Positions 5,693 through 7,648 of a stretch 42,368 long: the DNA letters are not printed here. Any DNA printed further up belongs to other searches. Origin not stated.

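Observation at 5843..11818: Tight three-gene cassette: HTH-less/GAFTGA-less NtrC-type AAA+-DUF4384 protein, exported beta-helix-dockerin protein, TPR-CHAT protease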

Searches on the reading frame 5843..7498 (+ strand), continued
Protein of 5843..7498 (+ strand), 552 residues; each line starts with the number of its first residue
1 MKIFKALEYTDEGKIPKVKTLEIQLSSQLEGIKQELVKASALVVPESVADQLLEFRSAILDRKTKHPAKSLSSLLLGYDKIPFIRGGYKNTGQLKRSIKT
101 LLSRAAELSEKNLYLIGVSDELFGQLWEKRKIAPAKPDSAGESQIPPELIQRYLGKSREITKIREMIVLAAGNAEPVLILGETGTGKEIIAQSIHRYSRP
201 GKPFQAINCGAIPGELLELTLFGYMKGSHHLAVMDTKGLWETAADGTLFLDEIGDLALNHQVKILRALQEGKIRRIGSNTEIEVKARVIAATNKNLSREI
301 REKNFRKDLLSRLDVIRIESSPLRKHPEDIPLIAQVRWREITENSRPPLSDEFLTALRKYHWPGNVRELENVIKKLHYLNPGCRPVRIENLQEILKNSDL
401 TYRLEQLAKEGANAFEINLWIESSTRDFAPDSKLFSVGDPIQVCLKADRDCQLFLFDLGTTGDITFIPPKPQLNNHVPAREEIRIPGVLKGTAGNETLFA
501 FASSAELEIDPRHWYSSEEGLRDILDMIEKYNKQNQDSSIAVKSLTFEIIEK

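Call 43: find_related_loci(query=window:5843-7498:+, collection=genome_contigs, flank=10000)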
Query window:5843-7498:+ (552 aa) in genome_contigs; peptide patterns used: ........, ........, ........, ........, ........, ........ (x = any residue, [..] = any of these).
600 stretches matched a pattern (row limit reached: there are more); 577 encode a relative of the query (tblastn E <= 1e-3); the best 80 are kept; 80 distinct loci.
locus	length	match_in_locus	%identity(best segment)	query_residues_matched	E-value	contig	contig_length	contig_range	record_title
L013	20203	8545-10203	75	1-552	0e+0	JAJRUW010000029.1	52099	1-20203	MAG: Candidatus Neomarinimicrobiota bacterium isolate Dive96_bin10.244 k141_1329781, whole genome shotgun sequence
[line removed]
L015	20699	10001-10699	45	154-382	1e-57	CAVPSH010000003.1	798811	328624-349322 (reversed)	MAG: uncultured bacterium isolate MFD00031.bin.2.149 genome assembly, contig: contig_30167, whole genome shotgun sequenc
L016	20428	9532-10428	42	121-415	2e-57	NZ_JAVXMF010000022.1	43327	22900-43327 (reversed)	MAG: Clostridium sp. isolate CGS6M1-bin64 NODE_748_length_43327_cov_34.072657, whole genome shotgun sequence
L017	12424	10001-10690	46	154-379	2e-57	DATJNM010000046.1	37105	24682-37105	MAG TPA_asm: Candidatus Sulfopaludibacter sp. isolate SMAG_U14861 k141_1171130, whole genome shotgun sequence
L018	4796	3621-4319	45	154-382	3e-57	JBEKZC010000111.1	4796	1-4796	MAG: Verrucomicrobiota bacterium isolate SPRUCE 68 SPRUCE_68_111, whole genome shotgun sequence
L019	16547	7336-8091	44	154-402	3e-57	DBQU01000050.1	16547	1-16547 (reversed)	MAG TPA_asm: Deltaproteobacteria bacterium UBA1386 UBA1386_contig_13738, whole genome shotgun sequence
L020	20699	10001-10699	48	154-382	7e-57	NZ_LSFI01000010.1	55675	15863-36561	Thermodesulfatator autotrophicus strain S606 contig10, whole genome shotgun sequence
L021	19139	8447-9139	45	154-380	5e-57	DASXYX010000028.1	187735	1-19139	MAG TPA_asm: Verrucomicrobiia bacterium isolate SMAG_U4836 k141_1890215, whole genome shotgun sequence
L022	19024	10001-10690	45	154-379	6e-57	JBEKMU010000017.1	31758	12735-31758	MAG: Verrucomicrobiota bacterium isolate SPRUCE 400 SPRUCE_400_17, whole genome shotgun sequence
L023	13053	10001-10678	47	154-376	6e-57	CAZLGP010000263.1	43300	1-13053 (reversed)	MAG TPA_asm: uncultured Thermoanaerobaculia bacterium isolate binchicken_co31_43 genome assembly, contig: k141_1491277,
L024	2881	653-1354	44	154-383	2e-57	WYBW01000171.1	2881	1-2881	MAG: Verrucomicrobiia bacterium isolate VER1 k127_704035, whole genome shotgun sequence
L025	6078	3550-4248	45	151-379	6e-57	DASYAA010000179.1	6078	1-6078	MAG TPA_asm: Verrucomicrobiia bacterium isolate SMAG_U4867 k141_640205, whole genome shotgun sequence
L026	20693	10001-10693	47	154-381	6e-57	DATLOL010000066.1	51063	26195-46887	MAG TPA_asm: Thermoanaerobaculia bacterium isolate SMAG_U13825 k141_4353239, whole genome shotgun sequence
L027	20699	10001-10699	45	151-379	8e-57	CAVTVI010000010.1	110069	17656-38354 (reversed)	MAG: uncultured Verrucomicrobiae bacterium isolate MFD09286.bin.2.154 genome assembly, contig: contig_25292, whole genom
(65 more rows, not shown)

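Call 50: search_protein_families(library=ncbifam, proteins=[window:5843-7498:+], max_evalue=0.01)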
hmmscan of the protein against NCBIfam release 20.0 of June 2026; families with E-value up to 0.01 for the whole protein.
window:5843-7498:+ (552 aa): 26 families (the best 25 are shown)
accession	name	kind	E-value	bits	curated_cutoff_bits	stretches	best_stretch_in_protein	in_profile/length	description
NF041552.1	TF_PrdR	equivalog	1.1e-71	241.9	795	1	150-379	266-499/577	sigma-54 dependent transcriptional regulator PrdR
NF003451.0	PRK05022.1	equivalog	8.5e-68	229.3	476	1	150-376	189-419/512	nitric oxide reductase transcriptional regulator NorR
TIGR01817.1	nifA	equivalog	1.4e-67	228.7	528.85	1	150-375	195-423/534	nif-specific transcriptional activator NifA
TIGR02915.1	PEP_resp_reg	equivalog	1.1e-66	225.6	502.6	1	150-376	138-368/445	PEP-CTERM-box response regulator transcription factor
NF038308.1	RNA_repair_RtcR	equivalog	1.5e-63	215.5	650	1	155-384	184-426/530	RNA repair transcriptional activator RtcR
TIGR01818.1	ntrC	equivalog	4.1e-63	213.8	558.6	1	166-426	149-412/463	nitrogen regulation protein NR(I)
TIGR02329.1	propionate_PrpR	equivalog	5.9e-61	206.7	499.2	1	150-376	211-446/526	propionate catabolism operon regulatory protein PrpR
NF011695.0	PRK15115.1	equivalog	2.6e-59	201.2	763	1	155-380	139-368/445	two-component system response regulator GlrR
NF011953.0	PRK15424.1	equivalog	3.2e-59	200.9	703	1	150-377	218-462/538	propionate catabolism operon regulatory protein PrpR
NF008469.0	PRK11361.1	equivalog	2.4e-58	197.9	714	1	153-382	145-378/461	acetoacetate metabolism transcriptional regulator AtoC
NF050807.1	TransRegFlbDCaul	equivalog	1.1e-56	192.6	750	1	170-379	137-350/454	sigma-54-dependent transcriptional regulator FlbD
NF041946.1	LuxO_transreg_Vib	equivalog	3.9e-56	190.8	800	1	148-398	130-383/463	quorum-sensing sigma-54 dependent transcriptional regulator LuxO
TIGR02974.1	phageshock_pspF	equivalog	4.5e-56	190.5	443.55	1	154-379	2-232/336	phage shock protein operon transcriptional activator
NF008085.0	PRK10820.1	equivalog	9.2e-55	186.2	576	1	163-375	216-432/520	transcriptional regulator TyrR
NF011958.0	PRK15429.1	equivalog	2.9e-54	184.8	830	1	154-382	382-614/692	formate hydrogenlyase transcriptional activator FlhA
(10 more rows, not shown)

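Call 78: find_encoding_contigs(protein=P0045, flank=10000, max_places=2)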
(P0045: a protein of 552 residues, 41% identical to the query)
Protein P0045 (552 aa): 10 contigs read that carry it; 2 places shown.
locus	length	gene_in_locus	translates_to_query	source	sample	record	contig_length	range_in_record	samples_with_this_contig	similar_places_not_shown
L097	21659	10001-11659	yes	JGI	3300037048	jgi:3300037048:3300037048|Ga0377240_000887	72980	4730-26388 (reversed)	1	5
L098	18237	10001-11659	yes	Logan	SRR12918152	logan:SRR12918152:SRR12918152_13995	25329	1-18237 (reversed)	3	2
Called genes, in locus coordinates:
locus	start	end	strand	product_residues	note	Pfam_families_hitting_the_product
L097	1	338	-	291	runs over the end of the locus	PF01148:CTP_transf_1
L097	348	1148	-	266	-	PF01255:Prenyltransf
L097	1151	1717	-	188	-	PF01765:RRF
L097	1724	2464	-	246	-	PF00696:AA_kinase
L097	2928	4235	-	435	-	-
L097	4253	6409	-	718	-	-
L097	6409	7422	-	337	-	-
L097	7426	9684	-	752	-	PF07724:AAA_2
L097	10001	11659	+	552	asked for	PF00158:Sigma54_activat, PF14532:Sigma54_activ_2, PF25601:AAA_lid_14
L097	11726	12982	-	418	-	PF00150:Cellulase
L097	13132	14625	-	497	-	-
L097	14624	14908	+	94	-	-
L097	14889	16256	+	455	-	PF08937:ThsB_TIR (weak), PF13676:TIR_2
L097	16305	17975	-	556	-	PF13687:DUF4153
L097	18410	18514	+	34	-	-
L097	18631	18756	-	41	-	-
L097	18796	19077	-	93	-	-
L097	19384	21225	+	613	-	-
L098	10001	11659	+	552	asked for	PF00158:Sigma54_activat, PF14532:Sigma54_activ_2, PF25601:AAA_lid_14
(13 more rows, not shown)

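Call 79: find_encoding_contigs(protein=P0072, flank=10000, max_places=2)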
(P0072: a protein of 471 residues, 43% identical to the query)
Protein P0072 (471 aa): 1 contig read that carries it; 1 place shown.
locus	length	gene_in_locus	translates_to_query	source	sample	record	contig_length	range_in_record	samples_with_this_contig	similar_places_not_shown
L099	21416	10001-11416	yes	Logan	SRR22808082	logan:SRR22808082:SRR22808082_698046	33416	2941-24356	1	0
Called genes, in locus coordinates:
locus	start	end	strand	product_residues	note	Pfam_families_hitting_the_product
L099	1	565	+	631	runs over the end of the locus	PF08439:Peptidase_M3_N, PF01432:Peptidase_M3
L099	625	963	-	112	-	-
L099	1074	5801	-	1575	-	PF13191:AAA_16, PF25168:Beta-prop_WDR36-Utp21_2nd, PF24807:WD40_CDC20-Fz, PF25174:Beta-prop_THOC3, PF00400:WD40, PF20426:NBCH_WD40, PF23381:Beta-prop_IFT122_1st, PF23414:Beta-prop_EML_2, +103 more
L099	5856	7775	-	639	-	-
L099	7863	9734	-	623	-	PF13589:HATPase_c_3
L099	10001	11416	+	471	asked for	PF00004:AAA (faint), PF00158:Sigma54_activat, PF14532:Sigma54_activ_2, PF07728:AAA_5 (weak), PF25601:AAA_lid_14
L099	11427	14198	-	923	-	PF07728:AAA_5 (weak), PF02026:RyR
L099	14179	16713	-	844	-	PF04607:RelA_SpoT, PF02026:RyR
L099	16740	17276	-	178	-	PF13328:HD_4 (weak)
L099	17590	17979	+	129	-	PF09345:SiaC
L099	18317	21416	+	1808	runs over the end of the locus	-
